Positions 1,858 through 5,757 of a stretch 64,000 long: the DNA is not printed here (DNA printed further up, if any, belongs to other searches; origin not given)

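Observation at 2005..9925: Four-gene operon of unknown function dominated by a 2078-aa K/E-rich giant protein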

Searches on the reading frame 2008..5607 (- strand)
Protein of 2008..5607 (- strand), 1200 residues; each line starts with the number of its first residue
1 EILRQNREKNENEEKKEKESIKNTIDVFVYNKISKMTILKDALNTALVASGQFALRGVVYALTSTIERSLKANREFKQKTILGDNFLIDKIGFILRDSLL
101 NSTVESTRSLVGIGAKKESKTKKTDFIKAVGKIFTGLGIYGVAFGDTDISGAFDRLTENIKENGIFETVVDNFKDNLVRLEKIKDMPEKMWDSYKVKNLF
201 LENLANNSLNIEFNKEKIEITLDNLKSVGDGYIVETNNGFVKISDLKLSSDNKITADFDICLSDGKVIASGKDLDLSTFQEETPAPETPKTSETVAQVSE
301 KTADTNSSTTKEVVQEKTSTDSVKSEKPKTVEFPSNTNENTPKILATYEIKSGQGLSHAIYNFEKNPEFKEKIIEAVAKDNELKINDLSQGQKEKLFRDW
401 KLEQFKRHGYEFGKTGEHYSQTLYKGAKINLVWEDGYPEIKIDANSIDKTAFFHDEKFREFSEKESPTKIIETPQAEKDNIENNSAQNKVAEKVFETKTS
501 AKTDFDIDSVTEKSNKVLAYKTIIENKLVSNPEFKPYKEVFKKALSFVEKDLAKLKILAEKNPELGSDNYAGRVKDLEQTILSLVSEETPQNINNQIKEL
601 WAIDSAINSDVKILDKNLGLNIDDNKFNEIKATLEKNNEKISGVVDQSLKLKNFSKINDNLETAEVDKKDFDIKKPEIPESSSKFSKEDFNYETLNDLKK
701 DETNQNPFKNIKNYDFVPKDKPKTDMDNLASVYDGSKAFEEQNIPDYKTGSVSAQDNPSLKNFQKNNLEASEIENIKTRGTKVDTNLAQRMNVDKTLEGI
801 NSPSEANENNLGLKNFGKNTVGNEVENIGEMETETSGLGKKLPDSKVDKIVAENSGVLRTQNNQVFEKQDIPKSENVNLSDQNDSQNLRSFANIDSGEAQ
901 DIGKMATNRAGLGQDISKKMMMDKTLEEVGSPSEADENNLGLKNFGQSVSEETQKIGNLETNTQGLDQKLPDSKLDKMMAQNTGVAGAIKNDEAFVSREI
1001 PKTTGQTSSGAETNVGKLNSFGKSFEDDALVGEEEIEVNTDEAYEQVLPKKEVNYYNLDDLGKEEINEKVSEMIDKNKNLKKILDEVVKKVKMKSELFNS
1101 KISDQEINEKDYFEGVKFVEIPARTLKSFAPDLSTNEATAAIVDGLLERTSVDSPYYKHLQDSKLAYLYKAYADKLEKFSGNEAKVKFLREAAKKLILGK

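Call 40: search_protein_representatives(protein=window:2008-5607:-)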
Query: 1200 residues. Proteins with E-value up to 0.001 (for the whole library): 90; up to 1e-10: 41; up to 1e-30: 3. The best 90 are listed.
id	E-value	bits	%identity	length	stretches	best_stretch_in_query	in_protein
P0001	0.0e+00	2564.5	100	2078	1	1-1200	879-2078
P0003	5.5e-32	127.6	49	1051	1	2-185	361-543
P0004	2.0e-31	125.8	35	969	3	9-183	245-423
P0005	6.0e-29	117.6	37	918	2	12-188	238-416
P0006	5.5e-27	111.1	43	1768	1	20-183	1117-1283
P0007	1.4e-26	109.7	44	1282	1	7-175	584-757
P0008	2.6e-26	108.8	42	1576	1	9-183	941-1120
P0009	3.1e-24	101.9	42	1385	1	9-178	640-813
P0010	1.6e-23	99.6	38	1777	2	13-179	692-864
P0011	9.7e-23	97.0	39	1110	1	14-189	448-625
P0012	1.3e-22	96.6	35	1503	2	12-180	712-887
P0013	2.0e-21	92.7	30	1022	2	15-177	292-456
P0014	2.7e-20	88.9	37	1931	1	13-185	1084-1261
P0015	1.0e-19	87.0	30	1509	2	11-177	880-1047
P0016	3.0e-19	85.4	59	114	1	440-549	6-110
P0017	2.5e-18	82.4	33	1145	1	3-192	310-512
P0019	6.8e-18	81.0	39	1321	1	7-180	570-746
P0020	7.1e-18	80.9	36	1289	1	2-194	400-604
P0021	1.4e-17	79.9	29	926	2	325-484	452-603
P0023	1.0e-16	77.0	38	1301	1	20-190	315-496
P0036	4.3e-12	61.8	36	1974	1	10-147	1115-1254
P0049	3.4e-09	52.2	38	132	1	1044-1161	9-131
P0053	4.8e-08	48.3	30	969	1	2-187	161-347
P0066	1.4e-06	43.5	29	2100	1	16-163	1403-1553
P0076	2.9e-05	39.2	31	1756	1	342-461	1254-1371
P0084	1.8e-04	36.5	27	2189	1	5-174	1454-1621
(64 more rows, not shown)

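Call 42: search_protein_families(library=pfam, proteins=[P0003, P0004, P0005, P0006, P0007, P0008, P0009], max_evalue=0.001)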
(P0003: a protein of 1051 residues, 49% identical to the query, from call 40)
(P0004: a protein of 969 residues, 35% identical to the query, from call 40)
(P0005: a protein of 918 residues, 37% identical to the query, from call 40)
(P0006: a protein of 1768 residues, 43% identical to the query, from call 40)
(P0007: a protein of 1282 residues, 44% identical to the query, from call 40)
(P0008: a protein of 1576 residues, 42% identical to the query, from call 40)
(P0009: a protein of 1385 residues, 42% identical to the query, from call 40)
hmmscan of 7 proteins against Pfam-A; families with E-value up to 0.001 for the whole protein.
P0003 (1051 aa): 0 families

P0004 (969 aa): 0 families

P0005 (918 aa): 0 families

P0006 (1768 aa): 0 families

P0007 (1282 aa): 0 families

P0008 (1576 aa): 0 families

P0009 (1385 aa): 0 families

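Call 50: find_encoding_contigs(protein=P0003, flank=8000, max_places=3)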
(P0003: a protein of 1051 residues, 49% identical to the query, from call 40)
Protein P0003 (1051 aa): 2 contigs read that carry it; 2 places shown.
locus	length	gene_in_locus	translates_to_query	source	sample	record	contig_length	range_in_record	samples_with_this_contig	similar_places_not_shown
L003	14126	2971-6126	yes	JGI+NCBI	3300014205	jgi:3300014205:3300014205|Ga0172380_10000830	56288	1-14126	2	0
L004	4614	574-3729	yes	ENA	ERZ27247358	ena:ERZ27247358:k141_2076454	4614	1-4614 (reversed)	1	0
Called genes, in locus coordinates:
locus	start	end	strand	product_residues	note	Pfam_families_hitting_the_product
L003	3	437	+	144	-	?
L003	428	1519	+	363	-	-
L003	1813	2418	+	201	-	PF02706:Wzz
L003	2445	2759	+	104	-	-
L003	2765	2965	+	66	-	-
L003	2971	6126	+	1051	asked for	-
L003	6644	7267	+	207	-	-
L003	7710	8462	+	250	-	-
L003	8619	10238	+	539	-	-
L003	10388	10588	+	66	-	-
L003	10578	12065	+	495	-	PF04932:Wzy_C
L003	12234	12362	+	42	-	-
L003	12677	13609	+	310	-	PF04055:Radical_SAM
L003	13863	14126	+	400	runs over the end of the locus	PF13439:Glyco_transf_4, PF20706:GT4-conflict (weak), PF00534:Glycos_transf_1, PF13692:Glyco_trans_1_4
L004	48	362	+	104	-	-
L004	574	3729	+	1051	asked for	-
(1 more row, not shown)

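Call 51: find_encoding_contigs(protein=P0006, flank=8000, max_places=2)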
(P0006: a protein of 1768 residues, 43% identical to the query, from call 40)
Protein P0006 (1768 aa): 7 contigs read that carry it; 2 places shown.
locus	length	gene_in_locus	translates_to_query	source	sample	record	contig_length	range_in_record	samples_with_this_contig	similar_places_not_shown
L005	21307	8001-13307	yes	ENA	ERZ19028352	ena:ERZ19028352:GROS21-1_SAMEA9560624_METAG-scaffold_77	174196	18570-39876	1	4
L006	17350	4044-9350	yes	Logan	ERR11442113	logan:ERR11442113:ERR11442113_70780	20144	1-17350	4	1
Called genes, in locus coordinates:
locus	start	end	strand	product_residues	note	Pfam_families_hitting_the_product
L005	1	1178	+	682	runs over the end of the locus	PF04851:ResIII, PF17757:UvrB_inter, PF27431:UvrB_3rd, PF00271:Helicase_C, PF12344:UvrB, PF02151:UVR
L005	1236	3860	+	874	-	PF00005:ABC_tran (faint), PF02463:SMC_N (faint), PF03193:RsgA_GTPase (faint), PF13175:AAA_15 (faint), PF13191:AAA_16 (faint), PF13555:AAA_29 (faint), PF13304:AAA_21 (faint), PF17760:UvrA_inter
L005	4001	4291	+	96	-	PF01541:GIY-YIG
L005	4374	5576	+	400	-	PF01541:GIY-YIG, PF27096:UvrC_M, PF02151:UVR, PF08459:UvrC_RNaseH_dom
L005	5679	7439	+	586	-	PF05226:CHASE2, PF00211:Guanylate_cyc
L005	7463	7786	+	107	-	-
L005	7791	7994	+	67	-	-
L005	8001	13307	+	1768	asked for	-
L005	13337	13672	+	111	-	-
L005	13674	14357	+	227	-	PF01386:Ribosomal_L25p, PF14693:Ribosomal_TL5_C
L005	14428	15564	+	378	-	PF11258:DUF3048, PF17479:DUF3048_C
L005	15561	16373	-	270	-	PF17827:PrmC_N, PF05175:MTS, PF06325:PrmA (weak), PF12847:Methyltransf_18 (weak), PF13847:Methyltransf_31, PF13649:Methyltransf_25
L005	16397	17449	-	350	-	PF03462:PCRF, PF00472:RF-1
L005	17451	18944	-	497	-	PF13328:HD_4, PF04607:RelA_SpoT, PF02824:TGS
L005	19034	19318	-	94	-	PF01197:Ribosomal_L31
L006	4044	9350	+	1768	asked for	-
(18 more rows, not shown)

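Call 52: find_encoding_contigs(protein=P0011, flank=8000, max_places=2)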
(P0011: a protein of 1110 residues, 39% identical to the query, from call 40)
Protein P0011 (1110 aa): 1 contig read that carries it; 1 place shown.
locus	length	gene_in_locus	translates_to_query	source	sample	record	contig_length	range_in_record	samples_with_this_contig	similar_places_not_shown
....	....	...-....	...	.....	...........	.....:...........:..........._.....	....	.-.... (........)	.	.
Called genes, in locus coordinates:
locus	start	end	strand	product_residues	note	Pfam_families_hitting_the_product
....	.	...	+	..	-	?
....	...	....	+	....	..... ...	-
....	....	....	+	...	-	-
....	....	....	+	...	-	-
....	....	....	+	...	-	-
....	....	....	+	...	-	-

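Call 62: find_encoding_contigs(protein=P0053, flank=6000, max_places=2)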
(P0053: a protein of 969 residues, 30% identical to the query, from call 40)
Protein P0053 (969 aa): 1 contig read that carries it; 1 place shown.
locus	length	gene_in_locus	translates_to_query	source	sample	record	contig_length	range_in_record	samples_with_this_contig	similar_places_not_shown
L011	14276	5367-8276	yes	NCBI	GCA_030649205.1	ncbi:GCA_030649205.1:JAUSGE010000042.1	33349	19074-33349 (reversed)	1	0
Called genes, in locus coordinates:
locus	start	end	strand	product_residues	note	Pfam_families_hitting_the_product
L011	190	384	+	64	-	-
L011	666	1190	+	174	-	PF00466:Ribosomal_L10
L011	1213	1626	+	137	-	PF16320:Ribosomal_L12_N, PF00542:Ribosomal_L12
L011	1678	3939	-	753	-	-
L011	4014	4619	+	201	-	-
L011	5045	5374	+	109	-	-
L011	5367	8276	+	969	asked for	-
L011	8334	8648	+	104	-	PF01909:NTP_transf_2, PF18765:Polbeta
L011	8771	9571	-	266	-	-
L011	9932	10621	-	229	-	-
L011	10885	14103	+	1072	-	PF01551:Peptidase_M23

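Call 63: find_encoding_contigs(protein=P0066, flank=6000, max_places=2)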
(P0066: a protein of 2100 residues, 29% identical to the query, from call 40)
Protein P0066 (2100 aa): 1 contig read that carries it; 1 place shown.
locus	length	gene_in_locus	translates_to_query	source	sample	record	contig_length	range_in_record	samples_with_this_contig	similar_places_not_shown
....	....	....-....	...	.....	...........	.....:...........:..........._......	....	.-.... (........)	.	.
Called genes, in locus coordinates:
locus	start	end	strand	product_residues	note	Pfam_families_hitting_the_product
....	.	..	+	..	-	?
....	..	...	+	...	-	-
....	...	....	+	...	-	-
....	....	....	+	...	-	-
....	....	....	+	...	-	-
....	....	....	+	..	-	-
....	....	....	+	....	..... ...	-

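Call 64: find_encoding_contigs(protein=P0013, flank=6000, max_places=2)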
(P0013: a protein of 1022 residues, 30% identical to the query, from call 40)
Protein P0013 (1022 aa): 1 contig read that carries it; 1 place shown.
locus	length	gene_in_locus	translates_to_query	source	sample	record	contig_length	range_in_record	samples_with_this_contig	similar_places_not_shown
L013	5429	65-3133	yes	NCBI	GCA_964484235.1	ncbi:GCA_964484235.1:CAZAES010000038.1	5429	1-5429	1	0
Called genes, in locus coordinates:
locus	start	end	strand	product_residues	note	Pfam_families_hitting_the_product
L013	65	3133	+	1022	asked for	-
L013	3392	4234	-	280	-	-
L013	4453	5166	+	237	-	-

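Call 74: list_cluster_members(proteins=[P0003, P0005, P0006, P0009, P0013, P0015, P0053, P0021, P0084, P0036])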
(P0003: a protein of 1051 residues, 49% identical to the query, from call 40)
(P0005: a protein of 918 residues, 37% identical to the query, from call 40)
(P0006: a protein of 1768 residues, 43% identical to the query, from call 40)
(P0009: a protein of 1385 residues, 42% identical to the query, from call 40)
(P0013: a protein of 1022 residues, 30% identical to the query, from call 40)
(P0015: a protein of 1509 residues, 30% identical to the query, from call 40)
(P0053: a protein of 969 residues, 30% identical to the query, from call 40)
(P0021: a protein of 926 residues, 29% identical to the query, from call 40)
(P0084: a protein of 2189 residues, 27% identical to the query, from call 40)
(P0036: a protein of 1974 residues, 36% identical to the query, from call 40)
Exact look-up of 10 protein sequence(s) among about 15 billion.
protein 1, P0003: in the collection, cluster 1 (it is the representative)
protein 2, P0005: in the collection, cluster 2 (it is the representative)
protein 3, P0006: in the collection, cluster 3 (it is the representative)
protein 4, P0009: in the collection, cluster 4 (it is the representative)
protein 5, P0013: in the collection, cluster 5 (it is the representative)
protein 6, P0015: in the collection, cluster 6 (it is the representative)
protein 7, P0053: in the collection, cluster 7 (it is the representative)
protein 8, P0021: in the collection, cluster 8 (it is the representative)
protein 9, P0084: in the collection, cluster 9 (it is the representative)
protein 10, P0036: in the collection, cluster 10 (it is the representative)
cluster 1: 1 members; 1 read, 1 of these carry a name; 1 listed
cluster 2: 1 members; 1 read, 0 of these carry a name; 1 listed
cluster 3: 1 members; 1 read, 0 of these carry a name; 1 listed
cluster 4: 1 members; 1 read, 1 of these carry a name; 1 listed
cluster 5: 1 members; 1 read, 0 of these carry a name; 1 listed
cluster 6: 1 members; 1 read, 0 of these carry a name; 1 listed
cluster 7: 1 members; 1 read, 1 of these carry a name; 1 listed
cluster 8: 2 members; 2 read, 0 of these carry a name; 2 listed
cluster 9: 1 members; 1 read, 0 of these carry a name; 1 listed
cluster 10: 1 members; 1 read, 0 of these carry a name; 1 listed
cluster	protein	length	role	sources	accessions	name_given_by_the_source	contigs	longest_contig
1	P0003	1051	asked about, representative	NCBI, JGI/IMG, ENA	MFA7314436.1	MAG: hypothetical protein WC025_00700 [Candidatus Magasanikbacteria bacterium]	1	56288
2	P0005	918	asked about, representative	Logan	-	-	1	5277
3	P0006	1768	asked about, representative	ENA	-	-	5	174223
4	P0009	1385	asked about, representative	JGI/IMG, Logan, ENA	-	hypothetical protein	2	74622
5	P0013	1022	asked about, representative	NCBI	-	-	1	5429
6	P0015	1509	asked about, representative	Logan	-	-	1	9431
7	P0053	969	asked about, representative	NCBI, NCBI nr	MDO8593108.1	MAG: hypothetical protein Q7R92_05085 [bacterium] | hypothetical protein [bacterium]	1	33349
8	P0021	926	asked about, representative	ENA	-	-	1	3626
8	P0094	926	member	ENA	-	-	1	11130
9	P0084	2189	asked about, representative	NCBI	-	-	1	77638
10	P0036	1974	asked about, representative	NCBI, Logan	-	-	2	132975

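Call 86: find_encoding_contigs(protein=P0009, flank=7000, max_places=1)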
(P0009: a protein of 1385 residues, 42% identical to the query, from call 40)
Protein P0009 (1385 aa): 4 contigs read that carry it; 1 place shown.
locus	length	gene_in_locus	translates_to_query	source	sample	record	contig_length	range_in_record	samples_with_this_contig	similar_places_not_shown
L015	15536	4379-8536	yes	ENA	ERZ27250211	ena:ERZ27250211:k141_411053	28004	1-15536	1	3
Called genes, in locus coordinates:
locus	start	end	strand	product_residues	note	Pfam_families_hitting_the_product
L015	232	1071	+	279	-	-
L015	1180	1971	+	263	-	-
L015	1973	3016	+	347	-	-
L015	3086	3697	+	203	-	PF02706:Wzz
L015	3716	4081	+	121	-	-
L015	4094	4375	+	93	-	-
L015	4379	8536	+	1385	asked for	-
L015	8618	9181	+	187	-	-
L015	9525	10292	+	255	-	-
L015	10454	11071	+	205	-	-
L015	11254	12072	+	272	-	-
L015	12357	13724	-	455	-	PF04932:Wzy_C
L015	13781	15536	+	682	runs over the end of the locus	PF14885:GHL15, PF01839:FG-GAP (faint), PF13517:FG-GAP_3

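Call 87: find_encoding_contigs(protein=P0036, flank=7000, max_places=1)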
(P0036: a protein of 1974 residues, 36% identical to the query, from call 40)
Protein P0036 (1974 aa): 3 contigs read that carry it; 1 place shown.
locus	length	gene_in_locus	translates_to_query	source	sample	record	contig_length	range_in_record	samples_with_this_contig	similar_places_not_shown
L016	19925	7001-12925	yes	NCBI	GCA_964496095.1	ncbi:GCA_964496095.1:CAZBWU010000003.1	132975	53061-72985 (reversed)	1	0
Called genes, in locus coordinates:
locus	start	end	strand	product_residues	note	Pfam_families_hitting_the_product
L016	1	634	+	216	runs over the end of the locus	-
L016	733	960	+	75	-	-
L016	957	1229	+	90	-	PF05015:HigB-like_toxin (weak)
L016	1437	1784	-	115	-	PF00453:Ribosomal_L20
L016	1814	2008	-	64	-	PF01632:Ribosomal_L35p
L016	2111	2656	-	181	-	PF05198:IF3_N, PF00707:IF3_C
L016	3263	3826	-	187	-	PF01668:SmpB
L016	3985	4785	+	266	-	-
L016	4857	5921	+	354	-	-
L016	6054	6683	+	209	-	PF02706:Wzz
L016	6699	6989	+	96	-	-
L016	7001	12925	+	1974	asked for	-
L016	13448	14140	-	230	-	-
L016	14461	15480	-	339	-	-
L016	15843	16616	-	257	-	-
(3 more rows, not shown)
